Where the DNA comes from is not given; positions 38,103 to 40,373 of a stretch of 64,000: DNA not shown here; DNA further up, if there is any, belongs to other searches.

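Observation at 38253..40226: Na/Pi-cotransporter-like membrane protein fused to PhoU-like and OmpR-type winged-helix DNA-binding domains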

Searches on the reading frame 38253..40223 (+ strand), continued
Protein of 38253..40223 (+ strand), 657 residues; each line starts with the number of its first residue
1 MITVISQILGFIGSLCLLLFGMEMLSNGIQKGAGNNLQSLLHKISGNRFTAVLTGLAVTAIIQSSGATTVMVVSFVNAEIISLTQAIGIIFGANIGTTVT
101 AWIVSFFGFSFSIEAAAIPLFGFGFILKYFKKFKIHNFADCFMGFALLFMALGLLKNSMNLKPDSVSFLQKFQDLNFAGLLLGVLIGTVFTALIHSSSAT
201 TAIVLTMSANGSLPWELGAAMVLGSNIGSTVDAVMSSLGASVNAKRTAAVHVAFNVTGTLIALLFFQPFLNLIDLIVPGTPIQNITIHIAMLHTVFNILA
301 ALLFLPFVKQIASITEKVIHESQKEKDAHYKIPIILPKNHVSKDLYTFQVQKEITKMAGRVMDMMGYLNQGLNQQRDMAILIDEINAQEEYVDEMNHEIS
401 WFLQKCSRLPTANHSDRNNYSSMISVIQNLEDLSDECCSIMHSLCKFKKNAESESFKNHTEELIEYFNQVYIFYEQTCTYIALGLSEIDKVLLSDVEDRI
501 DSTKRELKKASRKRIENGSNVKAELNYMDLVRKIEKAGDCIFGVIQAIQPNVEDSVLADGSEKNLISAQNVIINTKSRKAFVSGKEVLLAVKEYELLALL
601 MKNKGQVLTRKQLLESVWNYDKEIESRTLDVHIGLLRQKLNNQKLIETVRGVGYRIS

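Call 48: find_homologous_proteins(query=A2, max_evalue=1e-20)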
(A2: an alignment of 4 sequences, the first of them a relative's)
Query A2 (4 sequences) (222 aa, profile of the alignment): 8000 proteins with E <= 1e-20 among 8000 candidates; the best 120 are listed.
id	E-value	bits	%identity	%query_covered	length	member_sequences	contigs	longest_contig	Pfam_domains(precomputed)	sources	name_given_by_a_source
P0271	2.4e-124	431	100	100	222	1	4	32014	PF00486.35,PF00072.31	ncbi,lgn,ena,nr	ncbi:MAG: response regulator transcription factor [Treponema sp.]|nr:response regulator transcriptio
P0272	5.6e-124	430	100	100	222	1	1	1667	PF00486.35,PF00072.31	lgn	-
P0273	1.4e-123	428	99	100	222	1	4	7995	PF00486.35,PF00072.31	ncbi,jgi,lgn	jgi:two-component system alkaline phosphatase synthesis response regulator PhoP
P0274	1.7e-123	428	98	100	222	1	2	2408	PF00486.35,PF00072.31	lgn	-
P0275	1.8e-123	428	99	100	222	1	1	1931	PF00486.35,PF00072.31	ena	-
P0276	2.5e-123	428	98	100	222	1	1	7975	PF00486.35,PF00072.31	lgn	-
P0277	2.8e-123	427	70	99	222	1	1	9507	PF00486.35,PF00072.31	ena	-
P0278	2.9e-123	427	99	100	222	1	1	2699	PF00486.35,PF00072.31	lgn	-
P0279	5.7e-123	426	97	100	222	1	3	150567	PF00486.35,PF00072.31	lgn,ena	-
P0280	1.0e-122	426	98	100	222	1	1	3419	PF00486.35,PF00072.31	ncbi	-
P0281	1.1e-122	425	97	100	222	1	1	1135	PF00486.35,PF00072.31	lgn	-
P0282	1.2e-122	425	70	99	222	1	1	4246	PF00486.35,PF00072.31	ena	-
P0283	1.3e-122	425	70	99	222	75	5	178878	PF00486.35,PF00072.31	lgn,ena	-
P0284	2.2e-122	424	95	100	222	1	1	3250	PF00486.35,PF00072.31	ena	-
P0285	4.5e-122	423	95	100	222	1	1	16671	PF00486.35,PF00072.31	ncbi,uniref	ncbi:response regulator transcription factor [Treponema sp.]|uniref:response regulator transcription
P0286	5.2e-122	423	95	100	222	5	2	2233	PF00486.35,PF00072.31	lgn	-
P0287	7.7e-122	423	96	100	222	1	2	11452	PF00486.35,PF00072.31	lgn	-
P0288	8.7e-122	423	61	99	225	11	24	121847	PF00486.35,PF00072.31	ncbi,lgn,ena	-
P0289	1.6e-121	422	95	100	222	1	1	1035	PF00486.35,PF00072.31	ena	-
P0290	1.8e-121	422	70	99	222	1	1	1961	PF00486.35,PF00072.31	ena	-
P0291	1.8e-121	421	68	99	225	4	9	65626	PF00486.35,PF00072.31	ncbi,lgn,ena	-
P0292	4.6e-121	420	95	100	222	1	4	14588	PF00486.35,PF00072.31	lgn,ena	-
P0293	5.9e-121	420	69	99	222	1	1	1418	PF00486.35,PF00072.31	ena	-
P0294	1.6e-120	418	100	97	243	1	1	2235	PF00486.35,PF00072.31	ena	-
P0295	3.1e-120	417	94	100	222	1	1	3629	PF00486.35,PF00072.31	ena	-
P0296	4.4e-120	417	77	100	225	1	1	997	PF00486.35,PF00072.31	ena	-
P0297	4.5e-120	417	91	100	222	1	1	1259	PF00486.35,PF00072.31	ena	-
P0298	5.0e-120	417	88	100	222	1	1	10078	PF00486.35,PF00072.31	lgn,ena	-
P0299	1.4e-119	415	71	99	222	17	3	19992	PF00486.35,PF00072.31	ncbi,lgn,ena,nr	ncbi:MAG: response regulator transcription factor [Treponema sp.]|nr:response regulator transcriptio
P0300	3.0e-119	414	75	99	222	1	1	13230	PF00486.35,PF00072.31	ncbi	-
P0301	8.7e-119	413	87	100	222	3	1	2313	PF00486.35,PF00072.31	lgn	-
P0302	1.0e-118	412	90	100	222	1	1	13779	PF00486.35,PF00072.31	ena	-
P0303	1.1e-118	412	71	99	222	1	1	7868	PF00486.35,PF00072.31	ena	-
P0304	1.6e-118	412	72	99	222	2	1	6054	PF00486.35,PF00072.31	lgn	-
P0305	1.8e-118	412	87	100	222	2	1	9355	PF00486.35,PF00072.31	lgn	-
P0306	2.3e-118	411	90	99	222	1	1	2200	PF00486.35,PF00072.31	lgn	-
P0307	2.4e-118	411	90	100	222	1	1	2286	PF00486.35,PF00072.31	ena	-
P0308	2.5e-118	411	87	100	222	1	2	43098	PF00486.35,PF00072.31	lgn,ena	-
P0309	2.6e-118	411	86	100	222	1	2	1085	PF00486.35,PF00072.31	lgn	-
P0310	3.4e-118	411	90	99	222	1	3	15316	PF00486.35,PF00072.31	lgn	-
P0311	3.6e-118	411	86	100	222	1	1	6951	PF00486.35,PF00072.31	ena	-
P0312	3.8e-118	411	90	100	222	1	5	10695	PF00486.35,PF00072.31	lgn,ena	-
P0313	4.1e-118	410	90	100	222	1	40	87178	PF00486.35,PF00072.31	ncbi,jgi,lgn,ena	jgi:two-component system alkaline phosphatase synthesis response regulator PhoP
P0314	4.3e-118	410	86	100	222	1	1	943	PF00486.35,PF00072.31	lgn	-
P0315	4.4e-118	410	86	100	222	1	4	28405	PF00486.35,PF00072.31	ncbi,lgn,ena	-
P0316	4.9e-118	410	88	100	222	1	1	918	PF00486.35,PF00072.31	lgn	-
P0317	5.2e-118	410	86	100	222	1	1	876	PF00486.35,PF00072.31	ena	-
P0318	5.2e-118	410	90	100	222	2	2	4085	PF00486.35,PF00072.31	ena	-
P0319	5.3e-118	410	90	100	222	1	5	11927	PF00486.35,PF00072.31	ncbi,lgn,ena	-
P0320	5.7e-118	410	90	100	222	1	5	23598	PF00486.35,PF00072.31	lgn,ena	-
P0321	5.8e-118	410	90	100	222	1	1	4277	PF00486.35,PF00072.31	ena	-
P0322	6.1e-118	410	86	100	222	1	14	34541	PF00486.35,PF00072.31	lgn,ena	-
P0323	6.4e-118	410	89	100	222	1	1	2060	PF00486.35,PF00072.31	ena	-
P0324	6.7e-118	410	71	99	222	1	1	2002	PF00486.35,PF00072.31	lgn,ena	-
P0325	7.0e-118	410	86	100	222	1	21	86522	PF00486.35,PF00072.31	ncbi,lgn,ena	-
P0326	7.2e-118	410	90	100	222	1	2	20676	PF00486.35,PF00072.31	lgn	-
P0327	7.3e-118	410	87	100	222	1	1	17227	PF00486.35,PF00072.31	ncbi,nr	ncbi:MAG: response regulator transcription factor [Treponema sp.]|nr:response regulator transcriptio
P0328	7.6e-118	410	89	100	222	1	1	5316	PF00486.35,PF00072.31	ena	-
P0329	8.4e-118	409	90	100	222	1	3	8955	PF00486.35,PF00072.31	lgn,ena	-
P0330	8.7e-118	409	86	100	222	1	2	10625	PF00486.35,PF00072.31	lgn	-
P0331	9.0e-118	409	86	100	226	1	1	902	PF00486.35,PF00072.31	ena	-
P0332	9.1e-118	409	90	100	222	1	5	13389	PF00486.35,PF00072.31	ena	-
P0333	9.2e-118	409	90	100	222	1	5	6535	PF00486.35,PF00072.31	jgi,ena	jgi:two-component system alkaline phosphatase synthesis response regulator PhoP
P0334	1.0e-117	409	90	100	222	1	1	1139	PF00486.35,PF00072.31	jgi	jgi:two-component system alkaline phosphatase synthesis response regulator PhoP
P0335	1.0e-117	409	90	100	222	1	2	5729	PF00486.35,PF00072.31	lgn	-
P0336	1.1e-117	409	86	100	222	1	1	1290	PF00486.35,PF00072.31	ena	-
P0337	1.1e-117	409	90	99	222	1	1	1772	PF00486.35,PF00072.31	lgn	-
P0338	1.1e-117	409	89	100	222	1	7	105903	PF00486.35,PF00072.31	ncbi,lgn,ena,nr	ncbi:MAG: response regulator transcription factor [Treponema sp.]|nr:response regulator transcriptio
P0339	1.2e-117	409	90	100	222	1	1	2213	PF00486.35,PF00072.31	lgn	-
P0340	1.3e-117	409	90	100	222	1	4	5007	PF00486.35,PF00072.31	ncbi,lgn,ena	-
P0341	1.3e-117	409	86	100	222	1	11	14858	PF00486.35,PF00072.31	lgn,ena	-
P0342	1.4e-117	409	90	100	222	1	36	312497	PF00486.35,PF00072.31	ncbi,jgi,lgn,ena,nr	ncbi:MAG: response regulator transcription factor [Treponema sp.]|jgi:two-component system alkaline 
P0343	1.4e-117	409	86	100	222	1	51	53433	PF00486.35,PF00072.31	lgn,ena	-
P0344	1.4e-117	409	90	100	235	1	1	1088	PF00486.35,PF00072.31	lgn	-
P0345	1.5e-117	409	90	99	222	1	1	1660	PF00486.35,PF00072.31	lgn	-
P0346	1.6e-117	409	85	100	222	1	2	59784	PF00486.35,PF00072.31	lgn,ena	-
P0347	1.6e-117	409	87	100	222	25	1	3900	PF00486.35,PF00072.31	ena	-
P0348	1.6e-117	409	86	100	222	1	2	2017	PF00486.35,PF00072.31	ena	-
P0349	1.6e-117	409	88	100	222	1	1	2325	PF00486.35,PF00072.31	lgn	-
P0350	1.7e-117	408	83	100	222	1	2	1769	PF00486.35,PF00072.31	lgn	-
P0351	1.7e-117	408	86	100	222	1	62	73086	PF00486.35,PF00072.31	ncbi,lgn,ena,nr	ncbi:MAG: response regulator transcription factor [Treponema sp.]|nr:response regulator transcriptio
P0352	1.8e-117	408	90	100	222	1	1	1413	PF00486.35,PF00072.31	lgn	-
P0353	1.9e-117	408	86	100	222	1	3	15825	PF00486.35,PF00072.31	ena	-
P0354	1.9e-117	408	90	100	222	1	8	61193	PF00486.35,PF00072.31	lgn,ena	-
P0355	2.0e-117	408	89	100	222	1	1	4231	PF00486.35,PF00072.31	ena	-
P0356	2.0e-117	408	90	100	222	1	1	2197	PF00486.35,PF00072.31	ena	-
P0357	2.1e-117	408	89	100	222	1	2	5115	PF00486.35,PF00072.31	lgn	-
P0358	2.1e-117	408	90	100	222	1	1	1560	PF00486.35,PF00072.31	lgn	-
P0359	2.1e-117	408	90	100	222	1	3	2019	PF00486.35,PF00072.31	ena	-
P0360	2.2e-117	408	90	100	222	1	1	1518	PF00486.35,PF00072.31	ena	-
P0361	2.2e-117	408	89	100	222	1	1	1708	PF00486.35,PF00072.31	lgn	-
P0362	2.2e-117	408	86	100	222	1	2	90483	PF00486.35,PF00072.31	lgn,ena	-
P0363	2.2e-117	408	90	100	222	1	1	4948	PF00486.35,PF00072.31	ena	-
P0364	2.3e-117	408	88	100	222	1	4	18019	PF00486.35,PF00072.31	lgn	-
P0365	2.3e-117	408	90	100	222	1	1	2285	PF00486.35,PF00072.31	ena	-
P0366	2.8e-117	408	90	100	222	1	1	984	PF00486.35,PF00072.31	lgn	-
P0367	2.8e-117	408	90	100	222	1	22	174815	PF00486.35,PF00072.31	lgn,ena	-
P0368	2.9e-117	408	86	100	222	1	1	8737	PF00486.35,PF00072.31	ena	-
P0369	2.9e-117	408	85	100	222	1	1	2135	PF00486.35,PF00072.31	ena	-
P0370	2.9e-117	408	89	100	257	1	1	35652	PF00486.35,PF00072.31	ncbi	-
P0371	2.9e-117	408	85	100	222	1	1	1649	PF00486.35,PF00072.31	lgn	-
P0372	3.0e-117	408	90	100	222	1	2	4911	PF00486.35,PF00072.31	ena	-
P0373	3.0e-117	408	86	100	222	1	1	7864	PF00486.35,PF00072.31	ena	-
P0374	3.0e-117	408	89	100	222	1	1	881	PF00486.35,PF00072.31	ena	-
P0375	3.1e-117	408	90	100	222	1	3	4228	PF00486.35,PF00072.31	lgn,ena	-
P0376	3.1e-117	408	89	100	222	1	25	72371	PF00486.35,PF00072.31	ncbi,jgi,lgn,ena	jgi:two-component system alkaline phosphatase synthesis response regulator PhoP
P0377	3.1e-117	408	88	100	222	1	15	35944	PF00486.35,PF00072.31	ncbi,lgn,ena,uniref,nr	ncbi:response regulator transcription factor [Treponema sp.]|uniref:response regulator transcription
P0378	3.2e-117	408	89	100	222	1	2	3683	PF00486.35,PF00072.31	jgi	jgi:two-component system alkaline phosphatase synthesis response regulator PhoP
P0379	3.3e-117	408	90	100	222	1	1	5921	PF00486.35,PF00072.31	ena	-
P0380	3.3e-117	408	70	99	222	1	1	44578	PF00486.35,PF00072.31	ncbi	-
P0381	3.3e-117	408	90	100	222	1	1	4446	PF00486.35,PF00072.31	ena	-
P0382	3.4e-117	407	90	100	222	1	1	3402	PF00486.35,PF00072.31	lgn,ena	-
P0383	3.4e-117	407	88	100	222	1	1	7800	PF00486.35,PF00072.31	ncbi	-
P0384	3.5e-117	407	86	100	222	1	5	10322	PF00486.35,PF00072.31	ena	-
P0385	3.5e-117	407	89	100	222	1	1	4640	PF00486.35,PF00072.31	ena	-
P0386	3.6e-117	407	83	100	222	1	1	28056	PF00486.35,PF00072.31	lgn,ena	-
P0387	4.1e-117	407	89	100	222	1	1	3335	PF00486.35,PF00072.31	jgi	jgi:two-component system alkaline phosphatase synthesis response regulator PhoP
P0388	4.2e-117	407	89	100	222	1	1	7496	PF00486.35,PF00072.31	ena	-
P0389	4.3e-117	407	83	100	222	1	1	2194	PF00486.35,PF00072.31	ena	-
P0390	4.3e-117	407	86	100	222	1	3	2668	PF00486.35,PF00072.31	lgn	-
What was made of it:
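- JGI names the regulator PhoP (call 48). The hit list in call 48 was filled by one abundant lineage. Presence or absence of PhoB/PhoR in the fusion genomes could not be established (call 48).
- Tried and rejected: A profile of four Treponema Pho regulators returned 120 near-identical hits from one abundant lineage and nothing labelled T. rectale (call 48).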

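Call 66: search_solved_structures(query=window:38253-40223:+, max_evalue=0.001)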
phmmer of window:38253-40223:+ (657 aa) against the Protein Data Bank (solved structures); distinct sequences matched with E-value up to 0.001: 65 (the best 60 are shown).
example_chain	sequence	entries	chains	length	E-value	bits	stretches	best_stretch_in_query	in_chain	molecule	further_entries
6kyx_A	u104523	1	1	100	3e-18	69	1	562-656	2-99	DNA-binding response regulator ArlR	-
6is4_A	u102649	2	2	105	1e-17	67.3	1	564-656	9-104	Response regulator ArlR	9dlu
6iju_A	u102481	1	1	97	1.5e-17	66.7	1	565-656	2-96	DNA-binding response regulator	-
3rjp_A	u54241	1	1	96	5.3e-15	58.3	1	570-656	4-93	CovR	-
1kgs_A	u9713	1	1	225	1.3e-14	57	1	566-654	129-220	DNA BINDING RESPONSE REGULATOR D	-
1ys6_A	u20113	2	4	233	5.7e-14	54.9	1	566-655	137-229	Transcriptional regulatory protein prrA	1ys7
2oqr_A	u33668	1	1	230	7.2e-14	54.6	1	523-656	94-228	Sensory transduction protein regX3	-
7e92_A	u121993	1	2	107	9.5e-14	54.2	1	558-656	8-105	DNA-binding response regulator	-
8hml_A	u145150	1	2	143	2.3e-13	52.9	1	566-655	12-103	DNA-binding response OmpR family regulator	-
7e1d_B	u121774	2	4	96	2.7e-13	52.7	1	569-656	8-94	DNA-binding response regulator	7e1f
8hih_O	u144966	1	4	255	3.1e-13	52.5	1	557-655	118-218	Transcriptional regulatory protein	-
8hig_A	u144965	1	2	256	3.2e-13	52.4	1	563-655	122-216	DNA-binding response OmpR family regulator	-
5vfa_A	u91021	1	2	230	3.2e-13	52.4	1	570-656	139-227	Response regulator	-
5u8m_A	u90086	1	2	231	3.6e-13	52.3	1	572-656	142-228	Response regulator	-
5u8k_A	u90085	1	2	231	3.6e-13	52.3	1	572-656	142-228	Response regulator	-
1gxp_A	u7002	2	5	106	8.8e-11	44.4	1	565-657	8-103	PHOSPHATE REGULON TRANSCRIPTIONAL REGULATORY PROTEIN | PHOSPHATE REGULON TRANSCRIPTIONAL REGULATORY PROTEIN PHOB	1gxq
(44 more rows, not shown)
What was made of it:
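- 38274..39212 (+): Membrane domain, residues 8-320: Na/Pi cotransporter II-related, with the duplicated Na_Pi_cotrans repeat. The sequence matches solved SLC34A2 structures, E 5.7e-12 (call 66).
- On Na/Pi cotransporter II-related (PF02690 / TIGR00704; NptA/YjbB type): There is also a sequence match to solved SLC34A2 structures (call 66).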

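Call 67: predict_structure(alignment_id=A3)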
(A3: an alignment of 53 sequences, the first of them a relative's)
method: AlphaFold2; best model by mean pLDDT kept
length: 657 residues; sequences in the alignment: 53
mean_pLDDT: 79.4   pTM: 0.57
mean pLDDT of the five models: 79.4, 77.4, 77.1, 74.5, 71.4
residues with pLDDT >= 90: 150; 70-90: 358; 50-70: 127; < 50: 22
segments of 3 or more residues with pLDDT < 50: 34-40, 109-111, 337-341, 553-555, 558-560
pLDDT, mean of each block of 10 residues (from residue 1): 69 69 60 49 65 81 69 67 85 85 65 64 80 65 74 62 60 79 88 77 78 85 89 71 81 91 90 88 86 92 89 84 67 56 66 91 95 86 94 92 80 78 93 97 87 71 94 92 80 88 93 87 90 95 85 49 73 83 81 87 85 79 65 85 81 80
secondary structure, 60 per line:
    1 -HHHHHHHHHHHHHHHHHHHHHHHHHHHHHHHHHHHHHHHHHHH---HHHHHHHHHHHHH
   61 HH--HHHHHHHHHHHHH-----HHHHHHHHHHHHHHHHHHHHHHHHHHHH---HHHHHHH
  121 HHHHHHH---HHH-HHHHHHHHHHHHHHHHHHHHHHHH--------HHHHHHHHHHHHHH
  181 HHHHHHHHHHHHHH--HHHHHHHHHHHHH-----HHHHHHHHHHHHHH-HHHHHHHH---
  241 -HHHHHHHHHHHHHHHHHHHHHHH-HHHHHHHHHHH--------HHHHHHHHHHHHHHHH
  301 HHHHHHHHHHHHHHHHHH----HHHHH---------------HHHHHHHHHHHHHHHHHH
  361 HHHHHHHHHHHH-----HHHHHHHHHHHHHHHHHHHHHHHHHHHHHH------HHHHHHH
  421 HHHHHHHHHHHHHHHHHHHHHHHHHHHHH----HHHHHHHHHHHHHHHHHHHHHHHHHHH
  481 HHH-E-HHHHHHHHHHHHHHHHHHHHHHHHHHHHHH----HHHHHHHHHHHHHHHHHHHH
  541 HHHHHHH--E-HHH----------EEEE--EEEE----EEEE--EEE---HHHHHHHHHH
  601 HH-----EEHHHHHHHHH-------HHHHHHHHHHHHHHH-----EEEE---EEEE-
elements in order: H2-44 H48-62 H65-77 H83-110 H114-127 H135-158 H167-194 H197-209 H215-228 H230-237 H242-264 H266-276 H285-318 H323-327 H343-372 H378-407 H414-449 H454-483 H487-516 H521-547 E565-568 E571-574 E579-582 E585-587 H591-602 H610-618 H626-640 E646-649 E653-656
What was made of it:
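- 39279..39893 (+): Cytoplasmic PhoU-like domain, residues 343-547: six long helices. The acidic motifs EEYVDEM, LEDLSDE and IEKAGD are conserved. AF2 helices H343-372 through H521-547 have pLDDT of about 80-97 (call 67).
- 39894..39944 (+): Variable, probably flexible linker, residues 548-564. It has no counterpart in the non-fused proteins, which end at the equivalent of residues 547-550. pLDDT is below 50 at residues 553-560 (call 67).
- On PhoU domain (PF01895): AF2 predicts six long helices over residues 343-547 at high pLDDT (call 67).
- On OmpR/PhoB-family winged-helix output domain (PF00486): The predicted secondary-structure order is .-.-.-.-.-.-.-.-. (call 67).
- AF2 gives no confident contact between the PhoU-like domain and the winged helix (pTM 0.57, disordered linker; call 67).
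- Tried and rejected: It gave no confident docking of the winged helix on the PhoU-like domain (call 67), so I draw no structural conclusion about gating.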
